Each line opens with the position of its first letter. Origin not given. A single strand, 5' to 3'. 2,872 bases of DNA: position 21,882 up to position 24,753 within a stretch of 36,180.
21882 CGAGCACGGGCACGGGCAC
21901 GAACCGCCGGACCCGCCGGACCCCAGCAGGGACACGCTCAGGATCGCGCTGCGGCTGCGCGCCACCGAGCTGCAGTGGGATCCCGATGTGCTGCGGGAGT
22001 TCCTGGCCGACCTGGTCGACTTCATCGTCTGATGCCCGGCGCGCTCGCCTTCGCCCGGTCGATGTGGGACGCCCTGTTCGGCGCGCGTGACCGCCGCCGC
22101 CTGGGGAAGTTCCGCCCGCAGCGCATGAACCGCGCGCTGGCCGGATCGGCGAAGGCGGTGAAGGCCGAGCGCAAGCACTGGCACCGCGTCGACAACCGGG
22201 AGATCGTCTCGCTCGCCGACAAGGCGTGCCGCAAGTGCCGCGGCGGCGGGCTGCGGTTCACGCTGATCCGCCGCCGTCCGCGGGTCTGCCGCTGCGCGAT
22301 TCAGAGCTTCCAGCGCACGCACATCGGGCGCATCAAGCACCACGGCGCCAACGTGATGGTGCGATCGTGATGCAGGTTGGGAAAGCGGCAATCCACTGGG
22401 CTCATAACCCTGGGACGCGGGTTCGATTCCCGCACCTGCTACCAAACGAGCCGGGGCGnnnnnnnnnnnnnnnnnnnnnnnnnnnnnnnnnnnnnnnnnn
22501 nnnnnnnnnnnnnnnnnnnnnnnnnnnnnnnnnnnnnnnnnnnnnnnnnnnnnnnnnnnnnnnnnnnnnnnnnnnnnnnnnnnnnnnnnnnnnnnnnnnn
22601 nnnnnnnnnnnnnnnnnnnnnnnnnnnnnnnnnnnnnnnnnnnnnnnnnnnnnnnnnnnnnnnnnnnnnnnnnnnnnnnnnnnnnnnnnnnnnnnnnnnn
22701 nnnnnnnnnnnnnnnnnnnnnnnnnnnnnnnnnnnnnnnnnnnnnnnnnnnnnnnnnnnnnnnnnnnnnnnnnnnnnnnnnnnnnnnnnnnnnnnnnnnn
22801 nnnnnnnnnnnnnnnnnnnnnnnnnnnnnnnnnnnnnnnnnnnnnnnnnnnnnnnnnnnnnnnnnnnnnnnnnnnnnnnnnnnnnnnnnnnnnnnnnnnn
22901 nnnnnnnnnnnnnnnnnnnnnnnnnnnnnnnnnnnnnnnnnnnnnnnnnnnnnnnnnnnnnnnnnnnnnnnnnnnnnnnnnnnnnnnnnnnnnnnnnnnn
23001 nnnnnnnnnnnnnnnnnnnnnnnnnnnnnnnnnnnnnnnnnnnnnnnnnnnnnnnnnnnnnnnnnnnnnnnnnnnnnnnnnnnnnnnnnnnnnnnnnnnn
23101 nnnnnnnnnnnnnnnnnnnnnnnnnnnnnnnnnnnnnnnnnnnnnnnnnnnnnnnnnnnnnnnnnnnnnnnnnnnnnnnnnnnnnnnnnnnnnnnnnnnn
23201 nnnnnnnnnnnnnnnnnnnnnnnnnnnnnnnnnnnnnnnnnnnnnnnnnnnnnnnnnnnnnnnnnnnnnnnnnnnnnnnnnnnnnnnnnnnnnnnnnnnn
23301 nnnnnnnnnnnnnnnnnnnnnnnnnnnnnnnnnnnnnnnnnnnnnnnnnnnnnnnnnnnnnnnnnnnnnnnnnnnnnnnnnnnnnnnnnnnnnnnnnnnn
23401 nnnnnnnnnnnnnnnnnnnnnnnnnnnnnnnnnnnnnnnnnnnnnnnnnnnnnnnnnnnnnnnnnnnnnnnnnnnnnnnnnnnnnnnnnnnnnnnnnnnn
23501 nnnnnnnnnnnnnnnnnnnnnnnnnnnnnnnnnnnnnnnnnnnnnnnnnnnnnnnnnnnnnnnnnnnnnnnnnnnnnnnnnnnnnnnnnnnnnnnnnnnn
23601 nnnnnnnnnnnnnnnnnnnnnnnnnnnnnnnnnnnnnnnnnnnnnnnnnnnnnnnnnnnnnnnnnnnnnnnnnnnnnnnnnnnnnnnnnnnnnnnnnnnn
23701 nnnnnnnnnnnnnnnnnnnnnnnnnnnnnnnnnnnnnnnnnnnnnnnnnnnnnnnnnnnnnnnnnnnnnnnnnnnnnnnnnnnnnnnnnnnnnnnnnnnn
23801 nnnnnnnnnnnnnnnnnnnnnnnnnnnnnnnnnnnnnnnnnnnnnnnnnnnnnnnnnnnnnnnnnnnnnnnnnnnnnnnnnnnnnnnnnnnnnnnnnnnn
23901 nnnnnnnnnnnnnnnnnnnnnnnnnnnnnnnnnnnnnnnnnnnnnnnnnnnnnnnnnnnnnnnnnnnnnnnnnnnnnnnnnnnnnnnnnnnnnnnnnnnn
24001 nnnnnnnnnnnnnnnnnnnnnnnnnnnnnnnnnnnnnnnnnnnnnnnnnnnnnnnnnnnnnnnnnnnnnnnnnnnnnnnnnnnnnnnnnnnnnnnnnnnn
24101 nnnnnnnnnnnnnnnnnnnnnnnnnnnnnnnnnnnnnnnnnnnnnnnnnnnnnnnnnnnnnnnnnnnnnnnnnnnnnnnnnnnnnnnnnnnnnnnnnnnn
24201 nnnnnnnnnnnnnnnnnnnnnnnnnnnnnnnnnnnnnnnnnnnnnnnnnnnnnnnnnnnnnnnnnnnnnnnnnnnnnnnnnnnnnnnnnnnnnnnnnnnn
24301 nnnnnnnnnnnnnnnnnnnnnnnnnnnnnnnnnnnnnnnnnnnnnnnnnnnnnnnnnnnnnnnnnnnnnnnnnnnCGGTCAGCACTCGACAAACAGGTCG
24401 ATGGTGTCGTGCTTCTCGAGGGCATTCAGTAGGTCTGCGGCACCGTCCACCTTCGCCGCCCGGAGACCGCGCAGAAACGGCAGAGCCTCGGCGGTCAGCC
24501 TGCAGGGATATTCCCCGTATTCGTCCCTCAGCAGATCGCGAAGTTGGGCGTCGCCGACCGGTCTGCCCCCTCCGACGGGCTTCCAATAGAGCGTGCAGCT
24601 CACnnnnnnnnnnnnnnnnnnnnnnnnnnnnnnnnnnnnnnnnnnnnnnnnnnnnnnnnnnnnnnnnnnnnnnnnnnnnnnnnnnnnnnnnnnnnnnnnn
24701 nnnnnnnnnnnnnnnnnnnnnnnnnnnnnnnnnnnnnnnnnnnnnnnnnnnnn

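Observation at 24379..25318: Three-gene opposite-strand cassette inserted between portal and scaffold: best candidate for an uncharacterised accessory system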

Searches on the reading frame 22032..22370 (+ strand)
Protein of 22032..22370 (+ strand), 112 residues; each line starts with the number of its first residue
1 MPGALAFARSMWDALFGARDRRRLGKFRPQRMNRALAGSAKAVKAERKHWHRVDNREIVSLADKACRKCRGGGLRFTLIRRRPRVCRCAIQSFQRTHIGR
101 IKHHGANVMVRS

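Call 83: find_encoding_contigs(protein=window:22032-22370:+, flank=5000, max_places=10)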
Protein window:22032-22370:+ (112 aa): 13 contigs read that carry it; 10 places shown.
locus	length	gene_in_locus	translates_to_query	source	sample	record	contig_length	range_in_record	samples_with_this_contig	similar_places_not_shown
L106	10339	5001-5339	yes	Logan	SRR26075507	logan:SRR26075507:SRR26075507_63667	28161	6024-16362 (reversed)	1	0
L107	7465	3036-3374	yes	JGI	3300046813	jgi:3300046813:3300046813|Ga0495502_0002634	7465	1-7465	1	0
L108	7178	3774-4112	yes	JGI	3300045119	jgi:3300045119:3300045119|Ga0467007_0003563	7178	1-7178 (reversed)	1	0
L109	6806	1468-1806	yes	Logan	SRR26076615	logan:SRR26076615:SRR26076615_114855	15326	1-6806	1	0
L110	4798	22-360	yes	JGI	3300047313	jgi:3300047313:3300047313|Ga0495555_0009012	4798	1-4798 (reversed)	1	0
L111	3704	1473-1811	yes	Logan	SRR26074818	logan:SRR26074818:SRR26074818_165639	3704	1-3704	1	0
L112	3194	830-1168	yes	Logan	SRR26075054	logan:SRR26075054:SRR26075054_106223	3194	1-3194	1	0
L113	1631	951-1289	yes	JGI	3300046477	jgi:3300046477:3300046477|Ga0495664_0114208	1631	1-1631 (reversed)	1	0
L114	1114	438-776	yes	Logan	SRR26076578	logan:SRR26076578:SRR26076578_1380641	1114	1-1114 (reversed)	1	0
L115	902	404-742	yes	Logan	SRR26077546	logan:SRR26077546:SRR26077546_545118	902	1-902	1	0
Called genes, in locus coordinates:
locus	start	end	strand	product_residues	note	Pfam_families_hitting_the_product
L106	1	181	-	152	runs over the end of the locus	PF13384:HTH_23 (weak)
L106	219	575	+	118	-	-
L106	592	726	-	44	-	-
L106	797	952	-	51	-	-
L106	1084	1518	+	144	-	-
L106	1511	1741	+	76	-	-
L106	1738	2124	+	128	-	-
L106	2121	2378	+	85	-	-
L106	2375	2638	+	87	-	-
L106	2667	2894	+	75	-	-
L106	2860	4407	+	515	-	-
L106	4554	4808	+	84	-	-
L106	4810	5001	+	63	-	-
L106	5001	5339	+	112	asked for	-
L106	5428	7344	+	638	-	PF23899:SU10_portal (weak), PF12236:Head-tail_con (weak)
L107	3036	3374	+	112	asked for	-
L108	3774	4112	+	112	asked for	-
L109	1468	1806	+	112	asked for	-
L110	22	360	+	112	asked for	-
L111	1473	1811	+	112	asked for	-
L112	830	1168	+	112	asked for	-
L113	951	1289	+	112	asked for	-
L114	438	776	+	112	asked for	-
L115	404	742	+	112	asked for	-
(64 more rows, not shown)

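Call 94: search_protein_families(library=phrogs, proteins=[window:22032-22370:+], max_evalue=0.001)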
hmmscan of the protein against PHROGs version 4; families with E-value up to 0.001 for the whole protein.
window:22032-22370:+ (112 aa): 0 families

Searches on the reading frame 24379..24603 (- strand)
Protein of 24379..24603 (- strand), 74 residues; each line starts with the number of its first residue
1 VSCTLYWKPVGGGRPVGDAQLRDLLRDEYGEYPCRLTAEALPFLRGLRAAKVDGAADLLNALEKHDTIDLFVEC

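Call 4: search_protein_families(library=pfam, proteins=[window:24379-24603:-], max_evalue=1)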
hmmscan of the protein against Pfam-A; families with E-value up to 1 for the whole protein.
window:24379-24603:- (74 aa): 0 families

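Call 5: search_protein_families(library=phrogs, proteins=[window:24379-24603:-], max_evalue=1)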
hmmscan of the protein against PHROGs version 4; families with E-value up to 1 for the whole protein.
window:24379-24603:- (74 aa): 0 families
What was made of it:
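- No PHROG head or tail hit (call 5).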

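Call 8: search_protein_families(library=ncbifam, proteins=[window:24379-24603:-], max_evalue=1)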
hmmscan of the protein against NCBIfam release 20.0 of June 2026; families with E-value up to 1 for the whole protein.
window:24379-24603:- (74 aa): 0 families

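Call 9: search_protein_families(library=padloc, proteins=[window:24379-24603:-], max_evalue=1)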
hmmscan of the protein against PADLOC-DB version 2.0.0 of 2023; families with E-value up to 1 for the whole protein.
window:24379-24603:- (74 aa): 0 families
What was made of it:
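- No PADLOC, Pfam or NCBIfam hit (calls 4, 8, 9). No match to known defence models (call 9).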

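Call 12: search_solved_structures(query=window:24379-24603:-, max_evalue=10)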
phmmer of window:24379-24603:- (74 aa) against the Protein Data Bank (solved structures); distinct sequences matched with E-value up to 10: 1.
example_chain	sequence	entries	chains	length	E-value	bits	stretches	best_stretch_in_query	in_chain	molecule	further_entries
1jr9_A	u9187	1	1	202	1.3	13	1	4-32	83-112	manganese superoxide dismutase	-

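Call 15: find_homologous_proteins(query=window:24379-24603:-)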
Query window:24379-24603:- (74 aa): 3 proteins with E <= 0.001 among 6 candidates.
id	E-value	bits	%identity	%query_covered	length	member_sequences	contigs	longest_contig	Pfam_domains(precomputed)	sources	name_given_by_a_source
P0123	9.7e-44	164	100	100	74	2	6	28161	-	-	-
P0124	2.2e-37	144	92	100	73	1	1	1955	-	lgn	-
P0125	1.9e-22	97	60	100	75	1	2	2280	-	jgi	jgi:hypothetical protein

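Call 18: find_encoding_contigs(protein=P0125, flank=10000)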
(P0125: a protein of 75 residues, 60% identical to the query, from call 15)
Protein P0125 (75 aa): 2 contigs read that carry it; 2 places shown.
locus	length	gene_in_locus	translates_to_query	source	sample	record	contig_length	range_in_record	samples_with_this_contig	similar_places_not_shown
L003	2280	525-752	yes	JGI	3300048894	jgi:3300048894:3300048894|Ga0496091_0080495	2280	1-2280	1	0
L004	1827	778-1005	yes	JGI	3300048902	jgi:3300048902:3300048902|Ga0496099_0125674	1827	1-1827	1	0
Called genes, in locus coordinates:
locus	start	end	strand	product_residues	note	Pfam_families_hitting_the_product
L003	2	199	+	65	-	?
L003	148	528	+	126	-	-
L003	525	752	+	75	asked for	-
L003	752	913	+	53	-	-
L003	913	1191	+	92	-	-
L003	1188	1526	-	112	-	-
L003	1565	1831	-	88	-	-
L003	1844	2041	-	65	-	-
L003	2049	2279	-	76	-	?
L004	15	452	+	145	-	-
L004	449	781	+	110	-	-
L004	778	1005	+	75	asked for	-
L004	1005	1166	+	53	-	-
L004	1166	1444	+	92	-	-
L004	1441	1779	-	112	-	-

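Call 24: search_dna_similar(query=window:24379-24603:-, collection=phages, mode=protein, max_evalue=1, max_rows=20)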
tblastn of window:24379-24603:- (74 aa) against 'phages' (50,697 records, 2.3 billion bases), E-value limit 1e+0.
No match.

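Call 61: find_related_loci(query=window:24379-24603:-, collection=viral_contigs, flank=5000)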
Query window:24379-24603:- (74 aa) in viral_contigs; peptide patterns used: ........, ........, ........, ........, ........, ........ (x = any residue, [..] = any of these).
37 stretches matched a pattern, but none encodes a relative of the query by tblastn (E <= 1e-3).

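Call 74: find_encoding_contigs(protein=P0124, flank=5000, max_places=3)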
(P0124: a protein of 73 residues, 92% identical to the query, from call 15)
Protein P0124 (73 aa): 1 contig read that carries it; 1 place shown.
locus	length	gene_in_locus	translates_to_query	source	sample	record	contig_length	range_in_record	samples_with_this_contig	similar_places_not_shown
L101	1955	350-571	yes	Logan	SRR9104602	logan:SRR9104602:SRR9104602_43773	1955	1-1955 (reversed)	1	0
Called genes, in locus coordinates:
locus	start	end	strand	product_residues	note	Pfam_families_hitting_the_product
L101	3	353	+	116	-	?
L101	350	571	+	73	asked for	-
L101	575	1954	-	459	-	?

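Call 81: find_related_loci(query=A3, collection=metagenome_contigs, flank=4000)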
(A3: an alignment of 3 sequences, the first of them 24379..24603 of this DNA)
Query A3 (74 aa) in metagenome_contigs; peptide patterns used: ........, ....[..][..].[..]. (x = any residue, [..] = any of these).
237 stretches matched a pattern; 2 encode a relative of the query (tblastn E <= 1e-3); 2 distinct loci.
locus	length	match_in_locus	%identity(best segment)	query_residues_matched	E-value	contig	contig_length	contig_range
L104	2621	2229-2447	58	1-74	2e-25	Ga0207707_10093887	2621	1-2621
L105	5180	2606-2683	58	15-40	5e-6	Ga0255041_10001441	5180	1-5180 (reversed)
